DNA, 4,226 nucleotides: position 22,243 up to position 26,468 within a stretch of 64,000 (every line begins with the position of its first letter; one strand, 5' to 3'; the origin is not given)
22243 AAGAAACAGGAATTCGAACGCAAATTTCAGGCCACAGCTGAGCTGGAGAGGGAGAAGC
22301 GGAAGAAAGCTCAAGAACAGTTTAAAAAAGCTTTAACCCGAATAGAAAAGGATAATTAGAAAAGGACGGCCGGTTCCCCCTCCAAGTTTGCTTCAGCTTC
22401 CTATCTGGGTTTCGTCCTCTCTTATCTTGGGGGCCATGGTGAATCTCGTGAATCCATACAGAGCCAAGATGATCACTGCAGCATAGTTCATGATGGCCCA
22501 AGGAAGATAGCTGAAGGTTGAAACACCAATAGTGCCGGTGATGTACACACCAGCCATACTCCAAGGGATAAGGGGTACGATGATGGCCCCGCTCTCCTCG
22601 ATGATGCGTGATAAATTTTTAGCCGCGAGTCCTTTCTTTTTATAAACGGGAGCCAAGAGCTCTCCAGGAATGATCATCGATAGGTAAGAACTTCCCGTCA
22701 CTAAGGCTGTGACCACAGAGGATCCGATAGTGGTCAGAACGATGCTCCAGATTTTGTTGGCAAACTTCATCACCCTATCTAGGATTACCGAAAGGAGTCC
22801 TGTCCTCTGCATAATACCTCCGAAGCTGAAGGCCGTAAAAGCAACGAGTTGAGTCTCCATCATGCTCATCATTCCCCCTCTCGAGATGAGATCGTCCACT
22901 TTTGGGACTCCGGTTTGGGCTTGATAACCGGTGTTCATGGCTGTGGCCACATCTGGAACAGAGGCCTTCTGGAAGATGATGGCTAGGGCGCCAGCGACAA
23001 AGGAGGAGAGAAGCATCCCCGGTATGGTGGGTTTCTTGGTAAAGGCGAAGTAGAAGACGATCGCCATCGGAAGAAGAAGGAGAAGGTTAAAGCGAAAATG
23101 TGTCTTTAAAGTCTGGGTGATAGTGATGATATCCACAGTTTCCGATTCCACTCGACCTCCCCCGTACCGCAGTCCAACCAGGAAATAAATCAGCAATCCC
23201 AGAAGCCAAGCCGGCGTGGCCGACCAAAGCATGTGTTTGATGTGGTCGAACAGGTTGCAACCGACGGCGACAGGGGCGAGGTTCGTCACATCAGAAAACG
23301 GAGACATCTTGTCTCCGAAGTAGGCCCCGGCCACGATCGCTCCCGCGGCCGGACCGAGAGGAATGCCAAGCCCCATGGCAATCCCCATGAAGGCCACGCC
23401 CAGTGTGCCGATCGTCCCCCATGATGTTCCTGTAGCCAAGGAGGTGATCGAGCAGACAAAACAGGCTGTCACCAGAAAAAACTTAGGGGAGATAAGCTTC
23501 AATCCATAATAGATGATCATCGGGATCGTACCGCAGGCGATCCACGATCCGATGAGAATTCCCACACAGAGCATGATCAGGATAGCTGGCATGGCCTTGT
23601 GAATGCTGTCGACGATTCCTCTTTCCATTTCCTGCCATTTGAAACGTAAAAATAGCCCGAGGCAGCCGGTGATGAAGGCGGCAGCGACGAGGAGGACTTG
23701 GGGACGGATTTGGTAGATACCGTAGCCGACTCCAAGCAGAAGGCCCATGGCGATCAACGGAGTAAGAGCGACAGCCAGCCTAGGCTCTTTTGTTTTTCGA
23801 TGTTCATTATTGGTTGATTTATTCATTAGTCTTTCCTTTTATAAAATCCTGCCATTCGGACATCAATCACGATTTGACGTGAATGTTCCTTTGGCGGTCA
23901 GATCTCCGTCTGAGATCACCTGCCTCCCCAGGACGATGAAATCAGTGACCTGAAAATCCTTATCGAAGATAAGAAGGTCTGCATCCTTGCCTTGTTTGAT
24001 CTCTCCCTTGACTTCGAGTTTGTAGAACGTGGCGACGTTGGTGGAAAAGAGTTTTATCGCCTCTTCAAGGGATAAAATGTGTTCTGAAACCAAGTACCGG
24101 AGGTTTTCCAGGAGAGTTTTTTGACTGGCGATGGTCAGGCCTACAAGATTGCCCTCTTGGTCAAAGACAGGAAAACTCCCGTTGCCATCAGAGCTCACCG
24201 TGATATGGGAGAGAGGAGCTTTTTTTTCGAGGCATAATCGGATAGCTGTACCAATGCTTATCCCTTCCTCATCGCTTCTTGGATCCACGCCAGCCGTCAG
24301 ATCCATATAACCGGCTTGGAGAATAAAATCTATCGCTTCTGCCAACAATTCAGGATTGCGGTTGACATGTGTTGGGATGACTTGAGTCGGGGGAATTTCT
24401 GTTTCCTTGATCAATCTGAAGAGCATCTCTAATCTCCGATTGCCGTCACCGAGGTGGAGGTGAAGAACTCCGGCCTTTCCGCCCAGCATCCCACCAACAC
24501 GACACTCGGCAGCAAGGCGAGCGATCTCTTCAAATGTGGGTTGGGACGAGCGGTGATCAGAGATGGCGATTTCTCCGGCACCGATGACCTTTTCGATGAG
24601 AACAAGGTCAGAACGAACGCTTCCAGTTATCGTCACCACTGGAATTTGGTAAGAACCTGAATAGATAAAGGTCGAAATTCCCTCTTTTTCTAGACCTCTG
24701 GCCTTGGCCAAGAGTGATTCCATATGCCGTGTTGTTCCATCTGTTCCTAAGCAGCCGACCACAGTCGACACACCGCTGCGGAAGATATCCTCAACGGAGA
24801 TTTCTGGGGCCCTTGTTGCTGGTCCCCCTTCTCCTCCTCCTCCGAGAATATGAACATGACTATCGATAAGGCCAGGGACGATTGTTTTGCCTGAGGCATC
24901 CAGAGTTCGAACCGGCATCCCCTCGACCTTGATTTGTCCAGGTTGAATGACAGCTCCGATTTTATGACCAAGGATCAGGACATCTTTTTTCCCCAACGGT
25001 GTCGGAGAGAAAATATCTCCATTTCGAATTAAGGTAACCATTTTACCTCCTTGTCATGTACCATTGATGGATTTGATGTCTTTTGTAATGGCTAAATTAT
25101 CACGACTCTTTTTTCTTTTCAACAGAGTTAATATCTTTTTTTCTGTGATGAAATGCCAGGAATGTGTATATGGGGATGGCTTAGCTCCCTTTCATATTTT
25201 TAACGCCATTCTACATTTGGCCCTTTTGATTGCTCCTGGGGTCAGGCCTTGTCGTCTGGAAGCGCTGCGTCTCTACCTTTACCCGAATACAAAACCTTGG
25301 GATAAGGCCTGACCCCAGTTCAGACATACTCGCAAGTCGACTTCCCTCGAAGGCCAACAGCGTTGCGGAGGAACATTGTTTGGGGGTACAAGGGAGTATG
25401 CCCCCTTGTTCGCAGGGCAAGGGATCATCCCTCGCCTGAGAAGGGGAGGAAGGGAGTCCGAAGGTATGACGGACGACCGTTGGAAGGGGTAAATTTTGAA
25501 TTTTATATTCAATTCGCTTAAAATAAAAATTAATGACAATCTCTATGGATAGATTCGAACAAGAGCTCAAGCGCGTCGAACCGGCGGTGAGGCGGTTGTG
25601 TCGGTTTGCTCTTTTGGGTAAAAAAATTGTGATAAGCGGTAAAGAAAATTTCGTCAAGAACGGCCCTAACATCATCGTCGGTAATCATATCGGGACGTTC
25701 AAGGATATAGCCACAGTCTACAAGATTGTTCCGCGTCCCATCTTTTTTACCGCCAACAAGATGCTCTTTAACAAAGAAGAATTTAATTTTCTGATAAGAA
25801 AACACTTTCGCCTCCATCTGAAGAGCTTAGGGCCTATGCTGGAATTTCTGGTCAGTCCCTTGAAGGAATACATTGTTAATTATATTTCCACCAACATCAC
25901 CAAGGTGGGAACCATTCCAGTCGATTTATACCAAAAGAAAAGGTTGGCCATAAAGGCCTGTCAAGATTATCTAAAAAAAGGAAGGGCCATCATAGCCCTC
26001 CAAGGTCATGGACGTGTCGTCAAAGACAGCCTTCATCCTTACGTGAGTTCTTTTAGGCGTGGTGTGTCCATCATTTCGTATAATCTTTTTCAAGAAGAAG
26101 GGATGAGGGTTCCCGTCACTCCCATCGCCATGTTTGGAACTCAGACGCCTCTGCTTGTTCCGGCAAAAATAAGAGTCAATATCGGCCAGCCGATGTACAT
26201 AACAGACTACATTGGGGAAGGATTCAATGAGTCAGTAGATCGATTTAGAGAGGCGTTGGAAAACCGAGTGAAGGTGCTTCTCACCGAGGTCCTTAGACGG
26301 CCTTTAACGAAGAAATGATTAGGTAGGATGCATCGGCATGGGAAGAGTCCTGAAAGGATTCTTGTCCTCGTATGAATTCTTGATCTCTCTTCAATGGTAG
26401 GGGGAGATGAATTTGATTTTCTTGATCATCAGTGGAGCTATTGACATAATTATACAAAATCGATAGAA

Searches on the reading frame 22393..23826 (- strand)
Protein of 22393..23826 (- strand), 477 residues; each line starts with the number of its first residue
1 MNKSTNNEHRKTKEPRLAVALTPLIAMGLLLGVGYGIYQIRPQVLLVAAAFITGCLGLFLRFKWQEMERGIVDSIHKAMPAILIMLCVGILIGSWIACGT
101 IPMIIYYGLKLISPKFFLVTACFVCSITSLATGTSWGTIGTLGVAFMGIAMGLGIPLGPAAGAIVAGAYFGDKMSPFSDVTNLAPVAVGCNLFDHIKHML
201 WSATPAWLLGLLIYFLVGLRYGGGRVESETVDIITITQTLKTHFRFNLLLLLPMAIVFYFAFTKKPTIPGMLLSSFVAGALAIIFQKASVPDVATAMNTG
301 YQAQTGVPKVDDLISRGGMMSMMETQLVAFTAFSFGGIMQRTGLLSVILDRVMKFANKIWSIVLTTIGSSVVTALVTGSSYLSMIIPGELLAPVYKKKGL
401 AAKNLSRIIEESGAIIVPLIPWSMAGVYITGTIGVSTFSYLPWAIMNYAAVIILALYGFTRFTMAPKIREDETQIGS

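Call 36: search_protein_families(library=pfam, proteins=[window:22393-23826:-])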
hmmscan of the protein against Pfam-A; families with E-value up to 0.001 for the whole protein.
window:22393-23826:- (477 aa): 1 family
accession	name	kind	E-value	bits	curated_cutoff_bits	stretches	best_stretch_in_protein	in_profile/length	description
PF03553.21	Na_H_antiporter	-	2.5e-58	198.2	23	2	167-460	1-301/303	Na+/H+ antiporter family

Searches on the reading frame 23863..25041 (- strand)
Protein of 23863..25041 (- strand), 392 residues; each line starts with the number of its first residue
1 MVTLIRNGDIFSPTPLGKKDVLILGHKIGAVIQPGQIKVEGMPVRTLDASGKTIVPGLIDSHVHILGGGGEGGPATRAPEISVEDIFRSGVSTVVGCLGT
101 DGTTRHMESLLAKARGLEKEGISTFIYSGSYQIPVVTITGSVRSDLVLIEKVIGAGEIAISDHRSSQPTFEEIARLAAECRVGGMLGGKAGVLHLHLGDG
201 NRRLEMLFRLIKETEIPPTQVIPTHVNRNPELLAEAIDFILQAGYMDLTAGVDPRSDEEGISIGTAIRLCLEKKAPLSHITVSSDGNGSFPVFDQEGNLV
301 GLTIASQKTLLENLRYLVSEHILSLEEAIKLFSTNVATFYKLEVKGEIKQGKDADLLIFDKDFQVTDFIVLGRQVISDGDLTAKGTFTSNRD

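Call 36: search_protein_families(library=pfam, proteins=[window:23863-25041:-])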
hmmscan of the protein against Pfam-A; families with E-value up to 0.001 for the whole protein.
window:23863-25041:- (392 aa): 2 families
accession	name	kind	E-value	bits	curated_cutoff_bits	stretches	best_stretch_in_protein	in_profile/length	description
PF07969.17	Amidohydro_3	-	2.6e-16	60.6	29.7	2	319-364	403-449/472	Amidohydrolase family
PF01979.26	Amidohydro_1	-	2.4e-14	53.8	25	1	53-375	1-345/345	Amidohydrolase family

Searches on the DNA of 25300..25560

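Call 7: search_rna_families(source=window, start=25300, end=25560, threshold=evalue, max_evalue=10, show_alignments=3)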
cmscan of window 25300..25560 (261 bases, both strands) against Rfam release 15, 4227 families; matches with E-value up to 10: 3.
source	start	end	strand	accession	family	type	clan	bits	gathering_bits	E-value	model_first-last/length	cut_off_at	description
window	25381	25530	+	RF02143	HYMAI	Gene; lncRNA;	-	19.1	80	0.06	82-241/241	no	Hydatidiform mole associated and imprinted conserved region 1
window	25373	25457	+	RF02937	Clostridiales-2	Gene; sRNA;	-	15.3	58.6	0.42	1-82/82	no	Clostridiales-2 RNA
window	25501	25529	+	RF01352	CRISPR-DR43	Gene; CRISPR;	CL00014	14.9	35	9.8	1-29/29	no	CRISPR RNA direct repeat element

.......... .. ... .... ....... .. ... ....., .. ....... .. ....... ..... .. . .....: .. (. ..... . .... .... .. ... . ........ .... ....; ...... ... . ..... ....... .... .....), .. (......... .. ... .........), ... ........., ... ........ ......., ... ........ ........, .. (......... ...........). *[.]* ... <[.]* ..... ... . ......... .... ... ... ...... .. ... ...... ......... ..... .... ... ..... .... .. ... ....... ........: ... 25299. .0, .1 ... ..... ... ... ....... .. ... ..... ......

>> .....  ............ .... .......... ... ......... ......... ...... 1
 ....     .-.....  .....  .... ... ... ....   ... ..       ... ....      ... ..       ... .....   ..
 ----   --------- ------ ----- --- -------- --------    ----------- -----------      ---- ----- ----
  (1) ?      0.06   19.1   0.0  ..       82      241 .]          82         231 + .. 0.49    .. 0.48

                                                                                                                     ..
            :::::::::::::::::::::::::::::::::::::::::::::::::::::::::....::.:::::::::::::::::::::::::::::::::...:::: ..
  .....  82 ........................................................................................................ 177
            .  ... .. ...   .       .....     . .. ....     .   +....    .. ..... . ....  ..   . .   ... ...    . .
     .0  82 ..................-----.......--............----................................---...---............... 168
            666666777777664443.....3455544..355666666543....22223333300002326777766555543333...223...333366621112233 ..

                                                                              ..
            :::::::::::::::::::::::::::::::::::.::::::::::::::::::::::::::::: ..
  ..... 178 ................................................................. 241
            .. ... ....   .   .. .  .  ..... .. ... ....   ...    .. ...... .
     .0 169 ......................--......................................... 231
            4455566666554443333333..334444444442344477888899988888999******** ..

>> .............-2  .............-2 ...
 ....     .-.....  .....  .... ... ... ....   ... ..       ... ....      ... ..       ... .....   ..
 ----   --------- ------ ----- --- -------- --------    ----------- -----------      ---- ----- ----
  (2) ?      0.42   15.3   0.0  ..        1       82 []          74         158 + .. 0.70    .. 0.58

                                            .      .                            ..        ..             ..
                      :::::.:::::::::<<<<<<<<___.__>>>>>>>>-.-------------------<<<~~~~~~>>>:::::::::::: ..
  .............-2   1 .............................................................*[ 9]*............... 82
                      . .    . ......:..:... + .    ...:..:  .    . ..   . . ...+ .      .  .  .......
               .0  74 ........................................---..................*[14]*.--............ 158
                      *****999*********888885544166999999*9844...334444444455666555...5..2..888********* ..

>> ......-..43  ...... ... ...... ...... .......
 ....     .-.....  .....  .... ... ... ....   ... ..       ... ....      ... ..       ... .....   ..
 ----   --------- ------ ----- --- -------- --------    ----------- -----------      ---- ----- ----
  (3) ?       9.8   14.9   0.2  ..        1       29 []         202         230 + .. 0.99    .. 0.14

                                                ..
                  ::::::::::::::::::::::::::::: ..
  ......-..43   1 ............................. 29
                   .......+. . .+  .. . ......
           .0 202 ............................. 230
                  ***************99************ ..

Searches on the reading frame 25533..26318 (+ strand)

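Call 36: search_protein_families(library=pfam, proteins=[window:25533-26318:+])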
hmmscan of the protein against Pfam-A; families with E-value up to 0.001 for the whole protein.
window:25533-26318:+ (261 aa): 1 family
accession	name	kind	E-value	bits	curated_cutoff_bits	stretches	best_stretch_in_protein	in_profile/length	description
PF01553.26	Acyltransferase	-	3.7e-06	27.2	23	1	32-90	2-63/132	Acyltransferase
